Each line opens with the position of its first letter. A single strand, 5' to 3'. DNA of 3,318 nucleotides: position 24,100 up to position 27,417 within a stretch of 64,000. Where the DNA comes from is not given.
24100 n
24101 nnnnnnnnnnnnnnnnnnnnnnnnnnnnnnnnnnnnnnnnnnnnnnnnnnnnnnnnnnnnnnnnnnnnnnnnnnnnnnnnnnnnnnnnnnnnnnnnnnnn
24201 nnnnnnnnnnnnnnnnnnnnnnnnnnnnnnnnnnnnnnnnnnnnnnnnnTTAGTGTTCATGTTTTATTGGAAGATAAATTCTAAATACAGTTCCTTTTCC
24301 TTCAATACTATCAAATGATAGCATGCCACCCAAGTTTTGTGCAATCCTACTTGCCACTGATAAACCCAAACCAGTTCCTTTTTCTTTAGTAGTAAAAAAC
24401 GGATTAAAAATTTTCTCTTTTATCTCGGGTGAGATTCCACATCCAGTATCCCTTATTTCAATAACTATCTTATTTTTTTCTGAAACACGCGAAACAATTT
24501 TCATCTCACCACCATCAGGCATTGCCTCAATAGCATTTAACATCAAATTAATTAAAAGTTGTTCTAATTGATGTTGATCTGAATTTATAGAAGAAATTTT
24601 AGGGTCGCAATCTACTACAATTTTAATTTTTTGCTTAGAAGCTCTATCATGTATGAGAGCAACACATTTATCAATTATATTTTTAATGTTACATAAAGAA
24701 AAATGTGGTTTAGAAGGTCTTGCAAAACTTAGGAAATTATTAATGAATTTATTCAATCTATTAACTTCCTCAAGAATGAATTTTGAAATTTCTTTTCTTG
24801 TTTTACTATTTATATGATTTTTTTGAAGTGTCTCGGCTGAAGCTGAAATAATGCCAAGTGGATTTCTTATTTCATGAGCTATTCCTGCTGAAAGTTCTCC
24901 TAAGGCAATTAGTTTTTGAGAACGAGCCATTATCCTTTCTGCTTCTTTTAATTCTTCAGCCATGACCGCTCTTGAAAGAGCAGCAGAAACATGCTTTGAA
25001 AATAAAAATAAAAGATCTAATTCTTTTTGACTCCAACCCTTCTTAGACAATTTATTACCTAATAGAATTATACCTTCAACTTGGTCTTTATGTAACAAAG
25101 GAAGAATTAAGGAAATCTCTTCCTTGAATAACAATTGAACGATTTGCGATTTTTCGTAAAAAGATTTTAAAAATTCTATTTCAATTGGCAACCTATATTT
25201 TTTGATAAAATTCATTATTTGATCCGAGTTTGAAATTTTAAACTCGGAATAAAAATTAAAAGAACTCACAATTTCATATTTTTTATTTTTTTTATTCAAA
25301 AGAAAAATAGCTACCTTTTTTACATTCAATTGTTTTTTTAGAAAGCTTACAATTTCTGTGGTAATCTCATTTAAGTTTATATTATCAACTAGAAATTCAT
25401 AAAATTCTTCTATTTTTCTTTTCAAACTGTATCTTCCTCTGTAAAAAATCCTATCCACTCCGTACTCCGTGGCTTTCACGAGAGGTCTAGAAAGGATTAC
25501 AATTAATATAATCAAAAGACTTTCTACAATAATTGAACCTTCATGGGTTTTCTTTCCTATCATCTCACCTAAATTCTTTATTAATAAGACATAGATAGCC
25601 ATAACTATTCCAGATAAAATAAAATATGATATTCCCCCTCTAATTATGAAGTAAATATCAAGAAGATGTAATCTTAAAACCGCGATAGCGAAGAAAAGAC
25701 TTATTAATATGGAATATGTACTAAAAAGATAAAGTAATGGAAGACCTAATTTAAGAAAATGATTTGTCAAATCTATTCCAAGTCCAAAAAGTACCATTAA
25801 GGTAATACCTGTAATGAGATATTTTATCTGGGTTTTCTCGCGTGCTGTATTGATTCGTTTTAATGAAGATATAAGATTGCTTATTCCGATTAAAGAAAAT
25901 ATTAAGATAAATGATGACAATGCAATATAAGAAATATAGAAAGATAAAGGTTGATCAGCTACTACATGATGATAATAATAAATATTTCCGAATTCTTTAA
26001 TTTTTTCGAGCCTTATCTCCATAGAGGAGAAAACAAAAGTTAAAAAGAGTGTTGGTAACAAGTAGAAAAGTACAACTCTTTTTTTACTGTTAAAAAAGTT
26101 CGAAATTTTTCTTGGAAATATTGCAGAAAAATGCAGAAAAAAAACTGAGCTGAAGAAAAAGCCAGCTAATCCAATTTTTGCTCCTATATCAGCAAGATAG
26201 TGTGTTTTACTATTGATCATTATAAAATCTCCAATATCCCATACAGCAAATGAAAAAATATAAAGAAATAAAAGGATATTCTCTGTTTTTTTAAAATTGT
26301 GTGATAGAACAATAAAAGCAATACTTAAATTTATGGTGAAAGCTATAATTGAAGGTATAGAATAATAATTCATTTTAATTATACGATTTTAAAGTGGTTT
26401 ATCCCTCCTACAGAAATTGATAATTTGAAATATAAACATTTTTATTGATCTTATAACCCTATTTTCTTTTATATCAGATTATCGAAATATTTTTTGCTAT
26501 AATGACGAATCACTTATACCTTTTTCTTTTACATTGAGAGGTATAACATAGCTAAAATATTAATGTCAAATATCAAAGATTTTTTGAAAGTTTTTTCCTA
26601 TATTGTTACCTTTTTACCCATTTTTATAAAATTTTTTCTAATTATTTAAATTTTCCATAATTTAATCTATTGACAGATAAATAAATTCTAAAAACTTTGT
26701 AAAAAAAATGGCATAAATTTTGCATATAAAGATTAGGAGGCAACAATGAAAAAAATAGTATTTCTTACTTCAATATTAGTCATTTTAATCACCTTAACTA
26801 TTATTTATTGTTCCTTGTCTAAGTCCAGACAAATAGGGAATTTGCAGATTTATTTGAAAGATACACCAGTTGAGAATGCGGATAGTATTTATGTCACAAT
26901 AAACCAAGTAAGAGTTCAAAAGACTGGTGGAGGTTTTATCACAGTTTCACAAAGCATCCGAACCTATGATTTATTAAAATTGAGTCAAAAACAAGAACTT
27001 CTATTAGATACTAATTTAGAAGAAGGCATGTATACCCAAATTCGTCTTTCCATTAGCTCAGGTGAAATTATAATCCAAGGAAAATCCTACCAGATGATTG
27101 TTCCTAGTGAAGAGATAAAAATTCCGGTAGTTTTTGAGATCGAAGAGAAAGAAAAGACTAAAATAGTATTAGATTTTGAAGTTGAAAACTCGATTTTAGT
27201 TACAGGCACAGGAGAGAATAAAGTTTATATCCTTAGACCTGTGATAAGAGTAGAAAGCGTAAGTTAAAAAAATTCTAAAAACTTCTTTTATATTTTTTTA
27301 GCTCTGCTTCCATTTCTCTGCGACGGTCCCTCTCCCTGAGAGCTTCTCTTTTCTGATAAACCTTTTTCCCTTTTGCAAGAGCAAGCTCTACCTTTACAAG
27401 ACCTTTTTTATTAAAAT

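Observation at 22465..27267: Sigma-54 two-component circuit with three near-consensus -24/-12 promoters in one window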

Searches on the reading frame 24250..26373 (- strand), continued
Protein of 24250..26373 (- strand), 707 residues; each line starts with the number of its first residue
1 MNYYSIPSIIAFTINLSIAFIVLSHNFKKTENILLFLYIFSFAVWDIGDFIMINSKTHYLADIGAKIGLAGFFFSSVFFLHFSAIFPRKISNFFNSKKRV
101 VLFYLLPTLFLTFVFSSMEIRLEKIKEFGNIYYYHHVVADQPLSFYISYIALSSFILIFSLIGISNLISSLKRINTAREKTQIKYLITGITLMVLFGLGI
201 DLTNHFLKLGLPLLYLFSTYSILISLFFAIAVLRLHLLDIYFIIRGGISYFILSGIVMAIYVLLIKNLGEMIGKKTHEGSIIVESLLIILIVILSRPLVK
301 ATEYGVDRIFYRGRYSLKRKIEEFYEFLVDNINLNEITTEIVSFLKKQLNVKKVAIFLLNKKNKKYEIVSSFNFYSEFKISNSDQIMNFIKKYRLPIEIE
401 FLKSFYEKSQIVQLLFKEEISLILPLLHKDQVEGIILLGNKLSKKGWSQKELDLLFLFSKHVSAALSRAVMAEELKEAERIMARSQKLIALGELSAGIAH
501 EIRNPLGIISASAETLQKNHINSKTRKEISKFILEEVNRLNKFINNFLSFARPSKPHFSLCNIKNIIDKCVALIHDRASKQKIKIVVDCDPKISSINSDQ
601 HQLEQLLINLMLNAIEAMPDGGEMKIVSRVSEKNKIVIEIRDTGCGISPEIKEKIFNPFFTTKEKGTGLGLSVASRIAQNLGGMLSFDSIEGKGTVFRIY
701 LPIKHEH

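Call 77: search_protein_families(library=ncbifam, proteins=[L091:8114-9535:+, L092:7979-9349:+, L087:10084-11145:+, L088:5031-6092:+], max_evalue=1e-10)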
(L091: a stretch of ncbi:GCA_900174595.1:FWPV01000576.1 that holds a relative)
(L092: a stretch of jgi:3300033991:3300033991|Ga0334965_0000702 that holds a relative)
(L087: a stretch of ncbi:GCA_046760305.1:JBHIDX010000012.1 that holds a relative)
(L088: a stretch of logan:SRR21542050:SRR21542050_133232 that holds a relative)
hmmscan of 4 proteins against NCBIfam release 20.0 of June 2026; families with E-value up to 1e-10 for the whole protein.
L091:8114-9535:+ (473 aa): 28 families (the best 25 are shown)
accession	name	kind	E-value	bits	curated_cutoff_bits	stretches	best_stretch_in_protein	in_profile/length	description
TIGR04055.1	rSAM_NirJ2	equivalog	5.1e-25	88.7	500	1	120-383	7-286/326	putative heme d1 biosynthesis radical SAM protein NirJ2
TIGR04545.1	rSAM_ahbD_hemeb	equivalog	8.4e-24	84.6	500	1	120-291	7-182/339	heme b synthase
TIGR04051.1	rSAM_NirJ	equivalog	6.7e-21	74.6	515.45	1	114-294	3-185/354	heme d1 biosynthesis radical SAM protein NirJ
NF045574.1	sacti_mat_StsB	exception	2e-20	73.1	625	1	120-385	103-374/466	StsB family radical SAM/SPASM domain sactipeptide maturase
TIGR04347.1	pseudo_SAM_Halo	equivalog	2.6e-20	73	525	1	101-292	28-219/390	TIGR04347 family pseudo-SAM/SPASM protein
NF033640.1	N_Twi_rSAM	subfamily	5.3e-18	65.3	170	1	158-281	173-306/398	twitch domain-containing radical SAM protein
TIGR03962.1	mycofact_rSAM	equivalog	1.4e-17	63.9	265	1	106-383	5-295/339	mycofactocin radical SAM maturase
TIGR04053.2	TIGR04053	equivalog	5.4e-17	62.1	395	1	112-309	7-210/366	TIGR04053 family radical SAM/SPASM domain-containing protein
TIGR04054.1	rSAM_NirJ1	equivalog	5.6e-17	61.4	650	1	114-292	37-217/387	putative heme d1 biosynthesis radical SAM protein NirJ1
TIGR04163.1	rSAM_cobopep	equivalog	1.9e-16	59.9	375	1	113-275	64-239/428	peptide-modifying radical SAM enzyme CbpB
TIGR04251.1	SCM_rSAM_ScmF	equivalog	2.1e-16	60.3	400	1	120-262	11-162/353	SynChlorMet cassette radical SAM/SPASM protein ScmF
TIGR04546.1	rSAM_ahbC_deAc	equivalog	5e-16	58.5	650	1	114-307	40-234/390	12,18-didecarboxysiroheme deacetylase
TIGR04317.1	W_rSAM_matur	equivalog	5.1e-16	58.7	380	1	117-246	8-141/349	tungsten cofactor oxidoreductase radical SAM maturase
TIGR04303.1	GeoRSP_rSAM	equivalog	1.3e-15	57.9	400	1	122-384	14-289/325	GeoRSP system radical SAM/SPASM protein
NF047865.1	rSAM_PapB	equivalog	8.3e-15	54.8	340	1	120-270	10-177/330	PapB family radical SAM/SPASM ranthipeptide maturase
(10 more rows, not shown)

L092:7979-9349:+ (456 aa): 31 families (the best 25 are shown)
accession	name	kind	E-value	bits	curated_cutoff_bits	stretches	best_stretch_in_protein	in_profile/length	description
TIGR04055.1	rSAM_NirJ2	equivalog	8.8e-26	91.2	500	1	122-386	6-286/326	putative heme d1 biosynthesis radical SAM protein NirJ2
TIGR04545.1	rSAM_ahbD_hemeb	equivalog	3.9e-24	85.7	500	1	123-295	7-182/339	heme b synthase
TIGR04051.1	rSAM_NirJ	equivalog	5.4e-24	84.8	515.45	1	119-295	5-183/354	heme d1 biosynthesis radical SAM protein NirJ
TIGR03962.1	mycofact_rSAM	equivalog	1.4e-23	83.6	265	1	109-386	5-295/339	mycofactocin radical SAM maturase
TIGR04347.1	pseudo_SAM_Halo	equivalog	9.8e-21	74.4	525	1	117-314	39-240/390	TIGR04347 family pseudo-SAM/SPASM protein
NF045574.1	sacti_mat_StsB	exception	1.3e-20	73.7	625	1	123-389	103-375/466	StsB family radical SAM/SPASM domain sactipeptide maturase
TIGR04054.1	rSAM_NirJ1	equivalog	4.9e-19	68.2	650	1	118-306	38-226/387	putative heme d1 biosynthesis radical SAM protein NirJ1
TIGR04163.1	rSAM_cobopep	equivalog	6.6e-19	68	375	1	119-277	67-238/428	peptide-modifying radical SAM enzyme CbpB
TIGR04546.1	rSAM_ahbC_deAc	equivalog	7.4e-19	67.8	650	1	119-323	42-248/390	12,18-didecarboxysiroheme deacetylase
TIGR02109.1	PQQ_syn_pqqE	equivalog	7.3e-18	64.6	381.35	1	113-383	4-290/358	pyrroloquinoline quinone biosynthesis protein PqqE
TIGR04053.2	TIGR04053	equivalog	7.6e-18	64.9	395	1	115-316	7-214/366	TIGR04053 family radical SAM/SPASM domain-containing protein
TIGR04103.1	rSAM_nif11_3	equivalog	8.2e-18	64.2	725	1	123-296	12-187/412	nif11-class peptide radical SAM maturase 3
TIGR04303.1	GeoRSP_rSAM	equivalog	4.1e-17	62.7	400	1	125-387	14-289/325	GeoRSP system radical SAM/SPASM protein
TIGR04250.1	SCM_rSAM_ScmE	equivalog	8.1e-17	61.1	400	1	121-267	8-160/358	SynChlorMet cassette radical SAM/SPASM protein ScmE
NF033640.1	N_Twi_rSAM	subfamily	1.1e-15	57.7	170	1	161-303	173-323/398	twitch domain-containing radical SAM protein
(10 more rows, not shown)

L087:10084-11145:+ (353 aa): 53 families (the best 25 are shown)
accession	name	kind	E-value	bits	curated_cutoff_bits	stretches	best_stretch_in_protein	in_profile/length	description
TIGR04545.1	rSAM_ahbD_hemeb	equivalog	1.5e-129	432.3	500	1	8-345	2-339/339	heme b synthase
TIGR04053.2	TIGR04053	equivalog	3.3e-90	303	395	1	4-345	6-366/366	TIGR04053 family radical SAM/SPASM domain-containing protein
TIGR04055.1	rSAM_NirJ2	equivalog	4.1e-86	289.5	500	1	8-344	2-325/326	putative heme d1 biosynthesis radical SAM protein NirJ2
TIGR04051.1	rSAM_NirJ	equivalog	2.3e-61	207.8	515.45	1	8-341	4-346/354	heme d1 biosynthesis radical SAM protein NirJ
TIGR04546.1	rSAM_ahbC_deAc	equivalog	1.2e-60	205.4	650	1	8-341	41-383/390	12,18-didecarboxysiroheme deacetylase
TIGR04054.1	rSAM_NirJ1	equivalog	1.5e-59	201.5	650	1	8-341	38-380/387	putative heme d1 biosynthesis radical SAM protein NirJ1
TIGR04347.1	pseudo_SAM_Halo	equivalog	7.2e-54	183.5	525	1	8-342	40-384/390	TIGR04347 family pseudo-SAM/SPASM protein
TIGR03962.1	mycofact_rSAM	equivalog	8.6e-43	146.8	265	1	6-336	12-325/339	mycofactocin radical SAM maturase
NF050035.1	rSAM_WgK_link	exception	1.3e-39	136.3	650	1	5-344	8-364/367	radical SAM/SPASM peptide maturase WgkB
TIGR04303.1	GeoRSP_rSAM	equivalog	7.4e-39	134.2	400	2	5-173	4-170/325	GeoRSP system radical SAM/SPASM protein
TIGR04133.1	rSAM_w_lipo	hypoth_equivalog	5.8e-37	127.4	425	1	7-323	25-330/350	TIGR04133 family radical SAM/SPASM protein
NF045574.1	sacti_mat_StsB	exception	4.6e-35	121.3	625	1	12-171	102-260/466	StsB family radical SAM/SPASM domain sactipeptide maturase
TIGR04340.1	rSAM_ACGX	hypoth_equivalog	1.4e-34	119.8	400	1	9-341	6-337/341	radical SAM/SPASM domain protein, ACGX system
TIGR04103.1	rSAM_nif11_3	equivalog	7.7e-33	113.7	725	1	7-341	6-342/412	nif11-class peptide radical SAM maturase 3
TIGR03913.1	rad_SAM_trio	equivalog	3.1e-32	111.6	591.75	1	2-185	15-197/477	GDL motif peptide-associated radical SAM/SPASM maturase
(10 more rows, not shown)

L088:5031-6092:+ (353 aa): 48 families (the best 25 are shown)
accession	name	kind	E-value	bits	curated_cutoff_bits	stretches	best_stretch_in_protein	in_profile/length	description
TIGR04545.1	rSAM_ahbD_hemeb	equivalog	3.7e-130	434.3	500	1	8-345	2-339/339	heme b synthase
TIGR04053.2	TIGR04053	equivalog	6.1e-93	312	395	1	4-345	6-366/366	TIGR04053 family radical SAM/SPASM domain-containing protein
TIGR04055.1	rSAM_NirJ2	equivalog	4.5e-87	292.6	500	1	8-344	2-325/326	putative heme d1 biosynthesis radical SAM protein NirJ2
TIGR04051.1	rSAM_NirJ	equivalog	8e-64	215.8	515.45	1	8-343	4-348/354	heme d1 biosynthesis radical SAM protein NirJ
TIGR04546.1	rSAM_ahbC_deAc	equivalog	1.6e-63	214.9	650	1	8-342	41-384/390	12,18-didecarboxysiroheme deacetylase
TIGR04054.1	rSAM_NirJ1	equivalog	3.6e-59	200.3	650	1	8-342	38-381/387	putative heme d1 biosynthesis radical SAM protein NirJ1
TIGR04347.1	pseudo_SAM_Halo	equivalog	1.3e-51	176.1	525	1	8-345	40-387/390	TIGR04347 family pseudo-SAM/SPASM protein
TIGR03962.1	mycofact_rSAM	equivalog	3.1e-44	151.5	265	1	6-341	12-331/339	mycofactocin radical SAM maturase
NF050035.1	rSAM_WgK_link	exception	5.6e-41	140.7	650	1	5-345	8-365/367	radical SAM/SPASM peptide maturase WgkB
TIGR04303.1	GeoRSP_rSAM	equivalog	7.4e-39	134.2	400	2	5-173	4-170/325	GeoRSP system radical SAM/SPASM protein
TIGR04133.1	rSAM_w_lipo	hypoth_equivalog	2.7e-35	121.9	425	1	7-323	25-330/350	TIGR04133 family radical SAM/SPASM protein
TIGR04103.1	rSAM_nif11_3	equivalog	3.9e-35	121.2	725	1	7-344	6-345/412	nif11-class peptide radical SAM maturase 3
NF045574.1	sacti_mat_StsB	exception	6.3e-35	120.9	625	1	10-186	100-275/466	StsB family radical SAM/SPASM domain sactipeptide maturase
TIGR04340.1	rSAM_ACGX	hypoth_equivalog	3.5e-34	118.5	400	1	9-341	6-337/341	radical SAM/SPASM domain protein, ACGX system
TIGR03913.1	rad_SAM_trio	equivalog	8.8e-34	116.7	591.75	1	2-344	15-355/477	GDL motif peptide-associated radical SAM/SPASM maturase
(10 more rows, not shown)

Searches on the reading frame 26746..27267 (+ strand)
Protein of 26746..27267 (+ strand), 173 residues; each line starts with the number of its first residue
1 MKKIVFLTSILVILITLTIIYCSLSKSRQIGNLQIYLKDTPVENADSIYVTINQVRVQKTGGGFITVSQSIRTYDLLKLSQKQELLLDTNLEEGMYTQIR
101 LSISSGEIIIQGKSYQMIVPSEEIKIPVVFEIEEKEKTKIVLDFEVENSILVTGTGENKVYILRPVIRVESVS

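Call 8: search_protein_families(library=pfam, proteins=[window:26746-27267:+], max_evalue=0.01)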
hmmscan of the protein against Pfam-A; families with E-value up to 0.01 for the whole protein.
window:26746-27267:+ (173 aa): 1 family
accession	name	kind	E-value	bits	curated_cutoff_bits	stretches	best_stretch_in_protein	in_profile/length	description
PF14321.11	DUF4382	-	2.8e-23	83.1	25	1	31-165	2-136/136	Domain of unknown function (DUF4382)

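Call 45: find_homologous_proteins(query=window:26746-27267:+, max_evalue=0.00001)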
Query window:26746-27267:+ (173 aa): 114 proteins with E <= 0.00001 among 201 candidates.
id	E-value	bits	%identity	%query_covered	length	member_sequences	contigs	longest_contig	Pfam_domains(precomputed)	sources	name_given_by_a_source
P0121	3.0e-74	266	92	82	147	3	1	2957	PF14321.12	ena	-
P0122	1.2e-68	248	75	94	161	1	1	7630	PF14321.12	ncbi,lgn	ncbi:MAG: DUF4382 domain-containing protein [Candidatus Aminicenantia bacterium]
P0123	3.0e-45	172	50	99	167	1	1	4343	PF14321.12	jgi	-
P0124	4.2e-45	172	50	100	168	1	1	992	PF14321.12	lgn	-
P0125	2.3e-44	169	50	100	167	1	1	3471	PF14321.12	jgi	-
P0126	4.9e-44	168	52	99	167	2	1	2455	PF14321.12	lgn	-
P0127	5.0e-44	168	51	99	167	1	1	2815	PF14321.12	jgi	-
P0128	6.1e-44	168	49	100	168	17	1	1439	PF14321.12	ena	-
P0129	1.6e-43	166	50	100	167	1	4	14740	PF14321.12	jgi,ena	jgi:hypothetical protein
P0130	3.0e-43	166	49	100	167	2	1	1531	PF14321.12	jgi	-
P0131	3.6e-43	165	49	100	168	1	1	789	PF14321.12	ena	-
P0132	5.0e-43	165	49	100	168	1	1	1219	PF14321.12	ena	-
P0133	5.7e-43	165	48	100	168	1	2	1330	PF14321.12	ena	-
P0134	6.2e-43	165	50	99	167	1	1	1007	PF14321.12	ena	-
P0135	6.7e-43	164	48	100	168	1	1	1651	PF14321.12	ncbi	-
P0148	8.8e-42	161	49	100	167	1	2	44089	PF14321.12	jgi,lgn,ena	-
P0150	1.4e-41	160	51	86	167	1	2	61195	PF14321.12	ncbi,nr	ncbi:MAG: DUF4382 domain-containing protein [Candidatus Aminicenantes bacterium]|nr:DUF4382 domain-c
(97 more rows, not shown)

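Call 46: find_encoding_contigs(protein=P0122, flank=3000, max_places=1)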
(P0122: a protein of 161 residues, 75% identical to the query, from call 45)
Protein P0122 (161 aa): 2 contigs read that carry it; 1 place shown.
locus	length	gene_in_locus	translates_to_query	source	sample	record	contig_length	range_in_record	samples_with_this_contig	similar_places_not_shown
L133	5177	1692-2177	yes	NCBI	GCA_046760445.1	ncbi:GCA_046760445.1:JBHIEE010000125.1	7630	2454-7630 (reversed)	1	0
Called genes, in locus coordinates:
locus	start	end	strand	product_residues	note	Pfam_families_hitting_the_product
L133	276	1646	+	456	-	PF01171:ATP_bind_3, PF01507:PAPS_reduct (weak), PF22132:TilS-like (weak), PF11734:TilS_C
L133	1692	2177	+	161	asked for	PF14321:DUF4382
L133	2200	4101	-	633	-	PF13522:GATase_6, PF13537:GATase_7, PF00733:Asn_synthase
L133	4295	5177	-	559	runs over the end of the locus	-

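Call 47: find_encoding_contigs(protein=P0150, flank=3000, max_places=1)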
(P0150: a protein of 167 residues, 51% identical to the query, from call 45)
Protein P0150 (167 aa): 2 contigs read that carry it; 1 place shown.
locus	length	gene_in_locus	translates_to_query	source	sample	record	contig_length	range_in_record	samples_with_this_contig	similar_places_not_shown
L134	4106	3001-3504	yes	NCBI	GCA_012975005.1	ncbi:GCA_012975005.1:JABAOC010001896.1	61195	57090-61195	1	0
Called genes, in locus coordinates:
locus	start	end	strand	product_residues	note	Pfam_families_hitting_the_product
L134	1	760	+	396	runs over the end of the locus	PF00586:AIRS, PF02769:AIRS_C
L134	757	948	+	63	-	-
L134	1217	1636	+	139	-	PF00075:RNase_H, PF13456:RVT_3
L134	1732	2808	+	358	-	PF17170:DUF5128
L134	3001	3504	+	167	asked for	PF14321:DUF4382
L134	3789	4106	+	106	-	?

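Call 48: find_encoding_contigs(protein=P0148, flank=3000, max_places=1)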
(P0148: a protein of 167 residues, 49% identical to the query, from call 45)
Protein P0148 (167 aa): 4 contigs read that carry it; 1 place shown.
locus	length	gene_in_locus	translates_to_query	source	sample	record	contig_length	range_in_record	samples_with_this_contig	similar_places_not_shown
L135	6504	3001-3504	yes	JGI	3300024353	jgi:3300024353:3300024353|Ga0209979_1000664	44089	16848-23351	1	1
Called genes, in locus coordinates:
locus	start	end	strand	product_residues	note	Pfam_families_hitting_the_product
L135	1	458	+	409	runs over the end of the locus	-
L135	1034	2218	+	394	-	-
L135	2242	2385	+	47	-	-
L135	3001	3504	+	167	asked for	PF14321:DUF4382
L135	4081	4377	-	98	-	-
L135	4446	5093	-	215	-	PF00156:Pribosyltran (weak)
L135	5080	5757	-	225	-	PF02481:DNA_processg_A, PF18306:LDcluster4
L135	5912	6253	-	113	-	-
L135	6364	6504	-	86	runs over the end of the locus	-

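Call 62: search_protein_families(library=ncbifam, proteins=[window:26746-27267:+], max_evalue=0.001)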
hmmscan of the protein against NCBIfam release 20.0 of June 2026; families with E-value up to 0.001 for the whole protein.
window:26746-27267:+ (173 aa): 0 families
